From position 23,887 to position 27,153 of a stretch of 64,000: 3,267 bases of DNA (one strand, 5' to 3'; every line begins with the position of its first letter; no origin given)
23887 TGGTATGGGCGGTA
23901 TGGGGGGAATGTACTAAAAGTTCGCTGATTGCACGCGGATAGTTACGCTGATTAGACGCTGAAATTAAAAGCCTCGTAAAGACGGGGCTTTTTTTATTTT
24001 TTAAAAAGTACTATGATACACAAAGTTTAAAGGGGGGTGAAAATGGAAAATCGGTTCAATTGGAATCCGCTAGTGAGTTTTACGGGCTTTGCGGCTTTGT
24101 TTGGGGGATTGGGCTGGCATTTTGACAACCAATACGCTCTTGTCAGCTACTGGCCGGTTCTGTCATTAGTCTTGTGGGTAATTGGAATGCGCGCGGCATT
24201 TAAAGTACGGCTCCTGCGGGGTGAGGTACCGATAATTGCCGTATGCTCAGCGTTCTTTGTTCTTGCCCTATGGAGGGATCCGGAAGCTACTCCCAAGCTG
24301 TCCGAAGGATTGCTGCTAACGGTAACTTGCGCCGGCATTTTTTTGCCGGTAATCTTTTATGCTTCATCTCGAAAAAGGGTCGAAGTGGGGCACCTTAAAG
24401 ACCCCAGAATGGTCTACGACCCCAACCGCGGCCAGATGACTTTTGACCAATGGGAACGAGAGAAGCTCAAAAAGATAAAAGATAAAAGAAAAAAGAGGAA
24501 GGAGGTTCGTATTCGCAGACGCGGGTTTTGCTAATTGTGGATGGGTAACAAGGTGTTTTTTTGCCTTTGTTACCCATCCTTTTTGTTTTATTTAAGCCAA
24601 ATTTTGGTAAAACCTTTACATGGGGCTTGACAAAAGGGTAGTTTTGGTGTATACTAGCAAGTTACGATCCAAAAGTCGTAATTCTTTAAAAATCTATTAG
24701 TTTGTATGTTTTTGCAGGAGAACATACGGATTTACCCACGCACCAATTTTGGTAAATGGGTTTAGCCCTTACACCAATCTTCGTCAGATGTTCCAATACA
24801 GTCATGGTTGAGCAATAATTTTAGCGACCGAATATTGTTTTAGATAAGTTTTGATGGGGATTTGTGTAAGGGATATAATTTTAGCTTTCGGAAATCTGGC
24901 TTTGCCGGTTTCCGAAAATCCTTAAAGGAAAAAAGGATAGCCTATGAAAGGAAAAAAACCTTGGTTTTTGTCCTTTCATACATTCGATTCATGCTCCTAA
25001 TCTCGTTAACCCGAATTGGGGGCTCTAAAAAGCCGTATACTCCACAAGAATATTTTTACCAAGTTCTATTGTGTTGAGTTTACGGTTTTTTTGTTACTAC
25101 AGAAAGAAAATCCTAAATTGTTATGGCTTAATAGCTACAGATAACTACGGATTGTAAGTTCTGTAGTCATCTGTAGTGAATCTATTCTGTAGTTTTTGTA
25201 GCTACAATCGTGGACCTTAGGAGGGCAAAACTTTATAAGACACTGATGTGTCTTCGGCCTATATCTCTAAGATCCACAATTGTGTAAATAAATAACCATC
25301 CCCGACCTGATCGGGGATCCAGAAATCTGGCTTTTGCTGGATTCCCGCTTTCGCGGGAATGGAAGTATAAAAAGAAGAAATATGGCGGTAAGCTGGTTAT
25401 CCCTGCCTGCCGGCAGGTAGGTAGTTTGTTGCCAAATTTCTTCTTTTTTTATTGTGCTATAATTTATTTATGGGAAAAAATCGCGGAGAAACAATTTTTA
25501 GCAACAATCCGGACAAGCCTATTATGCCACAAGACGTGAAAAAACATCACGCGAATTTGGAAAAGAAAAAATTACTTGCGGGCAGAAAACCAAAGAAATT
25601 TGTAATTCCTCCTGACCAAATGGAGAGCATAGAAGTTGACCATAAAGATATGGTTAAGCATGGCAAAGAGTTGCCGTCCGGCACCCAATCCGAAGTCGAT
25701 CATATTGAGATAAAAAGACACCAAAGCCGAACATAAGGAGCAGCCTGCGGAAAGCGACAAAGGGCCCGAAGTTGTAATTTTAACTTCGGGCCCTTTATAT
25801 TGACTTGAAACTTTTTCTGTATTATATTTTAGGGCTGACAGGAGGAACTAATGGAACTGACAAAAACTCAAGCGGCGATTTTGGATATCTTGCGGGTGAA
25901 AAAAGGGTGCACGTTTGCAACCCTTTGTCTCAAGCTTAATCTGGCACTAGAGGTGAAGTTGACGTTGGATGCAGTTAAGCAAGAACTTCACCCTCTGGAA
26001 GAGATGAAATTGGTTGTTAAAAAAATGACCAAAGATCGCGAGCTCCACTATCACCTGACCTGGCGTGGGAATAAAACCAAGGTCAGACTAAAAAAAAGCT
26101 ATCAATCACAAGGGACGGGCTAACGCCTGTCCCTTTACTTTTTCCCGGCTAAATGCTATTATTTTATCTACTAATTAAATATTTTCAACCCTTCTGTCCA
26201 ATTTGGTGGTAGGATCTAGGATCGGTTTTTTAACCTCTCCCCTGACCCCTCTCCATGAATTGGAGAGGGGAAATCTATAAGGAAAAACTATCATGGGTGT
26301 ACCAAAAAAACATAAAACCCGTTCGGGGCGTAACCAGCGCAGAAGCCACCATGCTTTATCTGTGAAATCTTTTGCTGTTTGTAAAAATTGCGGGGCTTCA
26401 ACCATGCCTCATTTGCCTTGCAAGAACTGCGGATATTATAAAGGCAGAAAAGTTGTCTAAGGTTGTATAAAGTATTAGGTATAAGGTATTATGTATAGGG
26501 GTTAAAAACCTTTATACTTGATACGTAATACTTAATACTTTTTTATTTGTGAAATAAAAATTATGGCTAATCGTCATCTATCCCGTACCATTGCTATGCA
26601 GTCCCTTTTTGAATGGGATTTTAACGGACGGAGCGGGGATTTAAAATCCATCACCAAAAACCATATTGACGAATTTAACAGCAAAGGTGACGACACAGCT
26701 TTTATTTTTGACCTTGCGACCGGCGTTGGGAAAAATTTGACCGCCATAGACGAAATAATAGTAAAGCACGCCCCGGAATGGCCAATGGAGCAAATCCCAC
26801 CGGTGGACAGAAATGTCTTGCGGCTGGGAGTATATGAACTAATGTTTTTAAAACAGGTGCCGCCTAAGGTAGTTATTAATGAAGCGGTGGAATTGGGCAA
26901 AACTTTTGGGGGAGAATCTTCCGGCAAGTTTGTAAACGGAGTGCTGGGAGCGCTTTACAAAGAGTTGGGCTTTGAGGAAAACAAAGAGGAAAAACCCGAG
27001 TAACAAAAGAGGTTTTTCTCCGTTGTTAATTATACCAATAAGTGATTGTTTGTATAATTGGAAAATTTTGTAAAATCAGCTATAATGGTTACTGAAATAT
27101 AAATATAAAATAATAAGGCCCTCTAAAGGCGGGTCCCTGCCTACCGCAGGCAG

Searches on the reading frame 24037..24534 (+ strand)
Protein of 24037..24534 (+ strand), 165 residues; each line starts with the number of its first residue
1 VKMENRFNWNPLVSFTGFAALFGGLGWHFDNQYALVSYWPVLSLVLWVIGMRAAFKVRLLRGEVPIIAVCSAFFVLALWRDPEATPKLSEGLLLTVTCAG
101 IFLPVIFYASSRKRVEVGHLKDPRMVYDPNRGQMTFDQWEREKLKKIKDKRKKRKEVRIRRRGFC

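Call 60: search_protein_families(library=pfam, proteins=[window:24037-24534:+], max_evalue=1)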
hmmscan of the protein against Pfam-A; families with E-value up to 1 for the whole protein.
window:24037-24534:+ (165 aa): 2 families
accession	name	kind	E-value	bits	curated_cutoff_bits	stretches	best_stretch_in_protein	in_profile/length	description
PF06197.19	DUF998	-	0.043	13.9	30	1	60-107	42-89/184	Protein of unknown function (DUF998)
PF22285.2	DUF6962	-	0.71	10.3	27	0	8-57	30-87/198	Family of unknown function (DUF6962)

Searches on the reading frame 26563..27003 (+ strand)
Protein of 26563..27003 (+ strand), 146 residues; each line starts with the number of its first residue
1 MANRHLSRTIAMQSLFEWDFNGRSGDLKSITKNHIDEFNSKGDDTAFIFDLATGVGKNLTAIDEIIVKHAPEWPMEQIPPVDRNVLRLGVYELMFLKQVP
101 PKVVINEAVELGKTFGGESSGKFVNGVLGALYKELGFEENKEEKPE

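Call 60: search_protein_families(library=pfam, proteins=[window:26563-27003:+], max_evalue=1)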
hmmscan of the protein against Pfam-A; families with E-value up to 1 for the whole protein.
window:26563-27003:+ (146 aa): 1 family
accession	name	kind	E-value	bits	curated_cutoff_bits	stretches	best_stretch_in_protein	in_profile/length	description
PF01029.23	NusB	-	9.2e-38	130.1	23.1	1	7-132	3-132/133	NusB family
